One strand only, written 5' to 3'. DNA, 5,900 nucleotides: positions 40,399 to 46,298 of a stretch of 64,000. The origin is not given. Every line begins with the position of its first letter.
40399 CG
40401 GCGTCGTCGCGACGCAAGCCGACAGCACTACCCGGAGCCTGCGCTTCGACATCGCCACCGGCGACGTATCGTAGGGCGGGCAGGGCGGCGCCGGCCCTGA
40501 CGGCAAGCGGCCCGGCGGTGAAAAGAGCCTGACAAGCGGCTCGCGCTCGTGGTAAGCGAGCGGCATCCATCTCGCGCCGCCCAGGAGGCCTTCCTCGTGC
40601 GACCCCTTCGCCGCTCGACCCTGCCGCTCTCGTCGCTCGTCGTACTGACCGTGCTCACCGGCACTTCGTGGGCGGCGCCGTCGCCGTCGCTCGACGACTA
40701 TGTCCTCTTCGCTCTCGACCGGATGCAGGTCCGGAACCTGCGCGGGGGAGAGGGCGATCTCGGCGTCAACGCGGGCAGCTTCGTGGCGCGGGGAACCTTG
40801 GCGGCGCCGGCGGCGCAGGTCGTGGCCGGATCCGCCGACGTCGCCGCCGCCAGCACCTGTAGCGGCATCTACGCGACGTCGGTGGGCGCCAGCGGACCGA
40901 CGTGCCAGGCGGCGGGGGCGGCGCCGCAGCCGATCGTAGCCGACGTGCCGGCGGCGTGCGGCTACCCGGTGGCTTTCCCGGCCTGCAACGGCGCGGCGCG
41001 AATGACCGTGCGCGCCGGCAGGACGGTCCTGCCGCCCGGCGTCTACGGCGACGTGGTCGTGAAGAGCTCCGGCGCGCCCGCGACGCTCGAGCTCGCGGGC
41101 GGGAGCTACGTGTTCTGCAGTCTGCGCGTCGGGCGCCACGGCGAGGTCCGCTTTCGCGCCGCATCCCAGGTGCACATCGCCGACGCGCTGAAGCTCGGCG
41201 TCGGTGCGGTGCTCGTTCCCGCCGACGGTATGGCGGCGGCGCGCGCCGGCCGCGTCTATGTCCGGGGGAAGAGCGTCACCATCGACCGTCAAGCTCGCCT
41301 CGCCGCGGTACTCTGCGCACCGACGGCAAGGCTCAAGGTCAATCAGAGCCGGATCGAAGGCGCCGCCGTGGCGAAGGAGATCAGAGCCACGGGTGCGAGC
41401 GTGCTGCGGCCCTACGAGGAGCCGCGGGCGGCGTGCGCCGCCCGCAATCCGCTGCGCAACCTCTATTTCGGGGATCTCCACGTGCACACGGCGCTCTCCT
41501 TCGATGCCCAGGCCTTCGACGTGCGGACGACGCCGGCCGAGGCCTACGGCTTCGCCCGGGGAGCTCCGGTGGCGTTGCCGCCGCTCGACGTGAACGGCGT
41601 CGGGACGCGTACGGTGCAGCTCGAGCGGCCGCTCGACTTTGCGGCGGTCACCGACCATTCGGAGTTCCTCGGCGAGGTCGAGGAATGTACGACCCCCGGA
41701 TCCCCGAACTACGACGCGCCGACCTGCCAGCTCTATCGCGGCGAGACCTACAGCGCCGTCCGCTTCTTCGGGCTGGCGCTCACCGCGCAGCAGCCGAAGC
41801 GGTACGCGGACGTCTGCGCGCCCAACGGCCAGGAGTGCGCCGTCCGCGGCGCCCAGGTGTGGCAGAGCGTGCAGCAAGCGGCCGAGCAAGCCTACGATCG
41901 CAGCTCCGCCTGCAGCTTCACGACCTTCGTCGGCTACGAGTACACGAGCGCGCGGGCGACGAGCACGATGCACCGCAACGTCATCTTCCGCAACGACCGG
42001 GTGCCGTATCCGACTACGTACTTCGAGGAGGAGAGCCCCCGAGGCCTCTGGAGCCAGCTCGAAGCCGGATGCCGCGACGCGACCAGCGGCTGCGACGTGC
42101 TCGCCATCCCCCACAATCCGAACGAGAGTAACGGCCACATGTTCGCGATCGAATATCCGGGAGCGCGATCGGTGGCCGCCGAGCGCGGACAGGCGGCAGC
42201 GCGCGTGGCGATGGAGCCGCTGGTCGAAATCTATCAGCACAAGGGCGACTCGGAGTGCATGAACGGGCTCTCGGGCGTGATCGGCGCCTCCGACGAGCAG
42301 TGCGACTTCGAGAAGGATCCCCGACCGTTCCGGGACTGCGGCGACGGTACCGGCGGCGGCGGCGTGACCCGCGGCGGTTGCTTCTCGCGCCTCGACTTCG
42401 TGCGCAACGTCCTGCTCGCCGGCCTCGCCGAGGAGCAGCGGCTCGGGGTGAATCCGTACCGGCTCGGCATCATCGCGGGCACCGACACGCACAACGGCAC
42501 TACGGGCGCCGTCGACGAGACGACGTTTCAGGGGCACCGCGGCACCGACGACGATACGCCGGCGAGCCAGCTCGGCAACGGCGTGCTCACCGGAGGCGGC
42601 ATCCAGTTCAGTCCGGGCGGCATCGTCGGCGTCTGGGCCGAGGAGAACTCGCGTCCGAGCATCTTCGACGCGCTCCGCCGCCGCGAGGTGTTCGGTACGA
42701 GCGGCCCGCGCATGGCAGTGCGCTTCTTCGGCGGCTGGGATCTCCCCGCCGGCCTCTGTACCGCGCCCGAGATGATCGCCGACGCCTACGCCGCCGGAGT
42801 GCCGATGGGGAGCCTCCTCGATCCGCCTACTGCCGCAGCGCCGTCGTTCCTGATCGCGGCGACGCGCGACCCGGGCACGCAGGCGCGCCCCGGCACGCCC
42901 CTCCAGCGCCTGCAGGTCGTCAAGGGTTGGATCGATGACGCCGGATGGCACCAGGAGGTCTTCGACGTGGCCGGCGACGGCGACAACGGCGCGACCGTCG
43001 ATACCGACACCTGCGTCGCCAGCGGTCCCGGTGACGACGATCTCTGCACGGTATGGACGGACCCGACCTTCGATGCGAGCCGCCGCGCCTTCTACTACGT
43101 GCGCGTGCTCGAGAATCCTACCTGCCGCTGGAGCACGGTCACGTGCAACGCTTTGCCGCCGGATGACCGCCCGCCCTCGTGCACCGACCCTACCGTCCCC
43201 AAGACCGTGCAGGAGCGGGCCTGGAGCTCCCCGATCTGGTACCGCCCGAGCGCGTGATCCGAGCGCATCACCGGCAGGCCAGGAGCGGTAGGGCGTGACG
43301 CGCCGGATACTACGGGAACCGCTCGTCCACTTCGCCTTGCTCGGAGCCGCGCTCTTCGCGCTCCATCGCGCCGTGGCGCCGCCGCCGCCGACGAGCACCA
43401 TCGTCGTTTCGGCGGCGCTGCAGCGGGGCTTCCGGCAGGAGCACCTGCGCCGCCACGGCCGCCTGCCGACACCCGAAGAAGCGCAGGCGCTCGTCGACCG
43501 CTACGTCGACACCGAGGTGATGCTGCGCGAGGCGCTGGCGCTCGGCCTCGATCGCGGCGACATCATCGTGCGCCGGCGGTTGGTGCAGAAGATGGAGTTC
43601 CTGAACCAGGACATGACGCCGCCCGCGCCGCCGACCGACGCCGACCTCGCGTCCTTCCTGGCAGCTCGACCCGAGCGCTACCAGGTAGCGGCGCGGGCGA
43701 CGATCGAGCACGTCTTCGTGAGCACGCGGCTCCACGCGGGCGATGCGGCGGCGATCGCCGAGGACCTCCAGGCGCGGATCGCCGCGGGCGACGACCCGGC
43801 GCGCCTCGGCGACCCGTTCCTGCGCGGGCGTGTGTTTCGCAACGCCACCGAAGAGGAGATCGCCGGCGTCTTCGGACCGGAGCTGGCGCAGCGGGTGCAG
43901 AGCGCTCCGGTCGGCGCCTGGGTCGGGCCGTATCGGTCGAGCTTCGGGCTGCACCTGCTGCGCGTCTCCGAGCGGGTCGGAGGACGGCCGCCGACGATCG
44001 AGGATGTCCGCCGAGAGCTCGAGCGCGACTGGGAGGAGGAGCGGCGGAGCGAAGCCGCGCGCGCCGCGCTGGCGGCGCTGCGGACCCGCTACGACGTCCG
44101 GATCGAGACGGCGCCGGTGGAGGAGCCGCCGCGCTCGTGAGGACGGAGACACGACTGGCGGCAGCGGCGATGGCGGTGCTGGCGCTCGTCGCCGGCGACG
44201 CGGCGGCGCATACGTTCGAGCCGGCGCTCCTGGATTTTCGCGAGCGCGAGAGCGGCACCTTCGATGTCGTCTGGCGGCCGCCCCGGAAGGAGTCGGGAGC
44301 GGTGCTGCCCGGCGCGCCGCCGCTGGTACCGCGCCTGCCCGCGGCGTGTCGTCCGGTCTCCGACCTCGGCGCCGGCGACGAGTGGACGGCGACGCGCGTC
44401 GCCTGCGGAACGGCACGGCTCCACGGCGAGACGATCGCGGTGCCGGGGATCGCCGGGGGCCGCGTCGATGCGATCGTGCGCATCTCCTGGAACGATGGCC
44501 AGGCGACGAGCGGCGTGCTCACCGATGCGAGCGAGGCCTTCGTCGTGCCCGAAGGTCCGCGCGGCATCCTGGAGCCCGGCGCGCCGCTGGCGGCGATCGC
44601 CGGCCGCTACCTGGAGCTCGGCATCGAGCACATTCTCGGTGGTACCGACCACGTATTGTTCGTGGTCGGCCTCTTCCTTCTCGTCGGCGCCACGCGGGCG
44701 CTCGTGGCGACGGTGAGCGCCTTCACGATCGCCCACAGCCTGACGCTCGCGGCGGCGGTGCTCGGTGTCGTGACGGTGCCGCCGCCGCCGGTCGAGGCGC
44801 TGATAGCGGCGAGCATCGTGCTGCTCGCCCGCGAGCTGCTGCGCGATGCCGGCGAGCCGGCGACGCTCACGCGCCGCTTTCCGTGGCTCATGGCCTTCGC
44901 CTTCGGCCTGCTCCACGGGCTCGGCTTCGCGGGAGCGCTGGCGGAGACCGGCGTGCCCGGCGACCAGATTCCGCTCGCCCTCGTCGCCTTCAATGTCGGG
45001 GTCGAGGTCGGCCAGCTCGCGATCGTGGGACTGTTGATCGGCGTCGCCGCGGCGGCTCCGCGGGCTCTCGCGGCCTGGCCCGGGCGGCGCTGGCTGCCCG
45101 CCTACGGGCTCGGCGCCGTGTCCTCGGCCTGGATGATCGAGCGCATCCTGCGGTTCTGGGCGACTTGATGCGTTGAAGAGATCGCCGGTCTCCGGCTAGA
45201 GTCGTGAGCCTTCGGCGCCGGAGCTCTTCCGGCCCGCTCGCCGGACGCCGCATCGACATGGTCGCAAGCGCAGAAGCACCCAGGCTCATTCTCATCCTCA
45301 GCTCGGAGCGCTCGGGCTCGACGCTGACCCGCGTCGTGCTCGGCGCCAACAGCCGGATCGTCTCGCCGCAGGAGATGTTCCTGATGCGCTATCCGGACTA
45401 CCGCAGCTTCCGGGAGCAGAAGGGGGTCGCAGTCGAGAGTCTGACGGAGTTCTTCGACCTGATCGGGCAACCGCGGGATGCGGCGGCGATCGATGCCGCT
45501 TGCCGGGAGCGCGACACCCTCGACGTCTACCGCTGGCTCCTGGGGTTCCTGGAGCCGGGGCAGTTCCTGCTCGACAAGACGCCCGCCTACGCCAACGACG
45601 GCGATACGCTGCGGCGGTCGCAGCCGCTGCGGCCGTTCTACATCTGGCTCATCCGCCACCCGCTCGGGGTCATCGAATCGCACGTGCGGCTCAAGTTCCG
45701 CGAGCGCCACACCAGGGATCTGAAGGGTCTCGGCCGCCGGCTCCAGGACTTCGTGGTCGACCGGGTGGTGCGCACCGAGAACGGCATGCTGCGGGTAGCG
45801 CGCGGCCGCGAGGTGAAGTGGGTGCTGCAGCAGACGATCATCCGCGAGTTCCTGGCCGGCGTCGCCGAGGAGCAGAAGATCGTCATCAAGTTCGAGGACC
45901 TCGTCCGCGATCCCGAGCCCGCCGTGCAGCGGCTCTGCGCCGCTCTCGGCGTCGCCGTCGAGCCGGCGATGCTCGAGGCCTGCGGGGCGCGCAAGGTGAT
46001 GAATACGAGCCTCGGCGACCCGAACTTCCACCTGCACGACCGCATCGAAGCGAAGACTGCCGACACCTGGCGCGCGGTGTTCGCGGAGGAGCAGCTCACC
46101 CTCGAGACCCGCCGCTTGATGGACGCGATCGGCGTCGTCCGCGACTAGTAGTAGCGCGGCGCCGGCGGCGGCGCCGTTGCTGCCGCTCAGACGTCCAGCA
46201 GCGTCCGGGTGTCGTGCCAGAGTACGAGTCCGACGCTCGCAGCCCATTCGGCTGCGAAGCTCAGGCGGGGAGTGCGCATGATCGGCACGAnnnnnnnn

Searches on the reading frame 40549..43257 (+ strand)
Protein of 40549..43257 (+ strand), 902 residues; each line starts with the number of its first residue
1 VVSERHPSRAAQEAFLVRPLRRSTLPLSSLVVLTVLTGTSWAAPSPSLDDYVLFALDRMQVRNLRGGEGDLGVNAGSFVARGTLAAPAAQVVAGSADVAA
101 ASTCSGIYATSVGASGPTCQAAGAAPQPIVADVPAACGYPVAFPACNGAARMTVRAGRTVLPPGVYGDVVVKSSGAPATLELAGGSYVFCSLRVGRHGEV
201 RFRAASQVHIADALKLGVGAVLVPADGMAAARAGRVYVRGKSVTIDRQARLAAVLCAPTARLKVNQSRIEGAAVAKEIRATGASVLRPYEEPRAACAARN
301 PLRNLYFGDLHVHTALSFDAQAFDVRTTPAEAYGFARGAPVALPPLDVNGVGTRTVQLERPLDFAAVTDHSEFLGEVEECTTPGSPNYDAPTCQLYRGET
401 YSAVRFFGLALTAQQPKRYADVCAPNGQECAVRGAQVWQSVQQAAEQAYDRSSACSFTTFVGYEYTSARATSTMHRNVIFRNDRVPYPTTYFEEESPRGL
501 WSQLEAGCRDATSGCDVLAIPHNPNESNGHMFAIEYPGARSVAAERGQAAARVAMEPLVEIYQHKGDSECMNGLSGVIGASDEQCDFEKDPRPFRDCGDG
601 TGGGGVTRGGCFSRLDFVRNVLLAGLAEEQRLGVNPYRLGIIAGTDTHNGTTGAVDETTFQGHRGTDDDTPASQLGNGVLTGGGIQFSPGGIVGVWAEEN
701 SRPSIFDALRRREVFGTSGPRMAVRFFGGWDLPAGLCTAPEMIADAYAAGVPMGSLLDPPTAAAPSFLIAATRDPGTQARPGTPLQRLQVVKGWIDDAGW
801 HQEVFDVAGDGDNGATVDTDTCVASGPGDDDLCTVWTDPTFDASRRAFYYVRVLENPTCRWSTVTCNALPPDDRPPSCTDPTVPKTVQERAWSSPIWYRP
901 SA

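Call 61: search_protein_families(library=pfam, proteins=[window:40549-43257:+], max_evalue=0.00001)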
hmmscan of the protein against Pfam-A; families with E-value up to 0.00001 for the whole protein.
window:40549-43257:+ (902 aa): 1 family
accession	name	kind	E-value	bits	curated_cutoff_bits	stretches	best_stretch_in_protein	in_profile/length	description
PF12228.14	DUF3604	-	2.2e-171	571.7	20.4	1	301-900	2-591/591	Protein of unknown function (DUF3604)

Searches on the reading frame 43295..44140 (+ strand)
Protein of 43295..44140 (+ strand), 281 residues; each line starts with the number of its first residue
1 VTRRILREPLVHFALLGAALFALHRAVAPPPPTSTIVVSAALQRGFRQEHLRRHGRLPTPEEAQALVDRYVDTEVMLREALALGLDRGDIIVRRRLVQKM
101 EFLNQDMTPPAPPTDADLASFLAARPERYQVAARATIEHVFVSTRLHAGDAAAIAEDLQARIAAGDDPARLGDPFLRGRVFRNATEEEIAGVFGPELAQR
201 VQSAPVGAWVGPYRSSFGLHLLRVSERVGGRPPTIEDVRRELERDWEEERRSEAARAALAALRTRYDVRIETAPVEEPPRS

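Call 61: search_protein_families(library=pfam, proteins=[window:43295-44140:+], max_evalue=0.00001)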
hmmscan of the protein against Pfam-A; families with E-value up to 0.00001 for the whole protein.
window:43295-44140:+ (281 aa): 1 family
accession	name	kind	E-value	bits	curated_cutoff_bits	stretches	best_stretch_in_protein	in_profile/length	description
PF13145.12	Rotamase_2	-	5.7e-14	53.4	27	1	113-239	1-120/121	PPIC-type PPIASE domain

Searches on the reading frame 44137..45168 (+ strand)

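Call 61: search_protein_families(library=pfam, proteins=[window:44137-45168:+], max_evalue=0.00001)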
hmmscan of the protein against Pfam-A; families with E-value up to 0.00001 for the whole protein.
window:44137-45168:+ (343 aa): 1 family
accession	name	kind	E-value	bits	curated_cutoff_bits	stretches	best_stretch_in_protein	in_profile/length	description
PF13795.12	HupE_UreJ_2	-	1.6e-46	158.3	24.5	1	158-305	1-150/156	HupE / UreJ protein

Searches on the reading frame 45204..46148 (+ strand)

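Call 61: search_protein_families(library=pfam, proteins=[window:45204-46148:+], max_evalue=0.00001)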
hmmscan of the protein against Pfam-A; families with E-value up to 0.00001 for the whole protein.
window:45204-46148:+ (314 aa): 1 family
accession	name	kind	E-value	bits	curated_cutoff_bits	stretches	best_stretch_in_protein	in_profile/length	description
PF13469.12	Sulfotransfer_3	-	4.8e-19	69.9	27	1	29-253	2-215/216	Sulfotransferase family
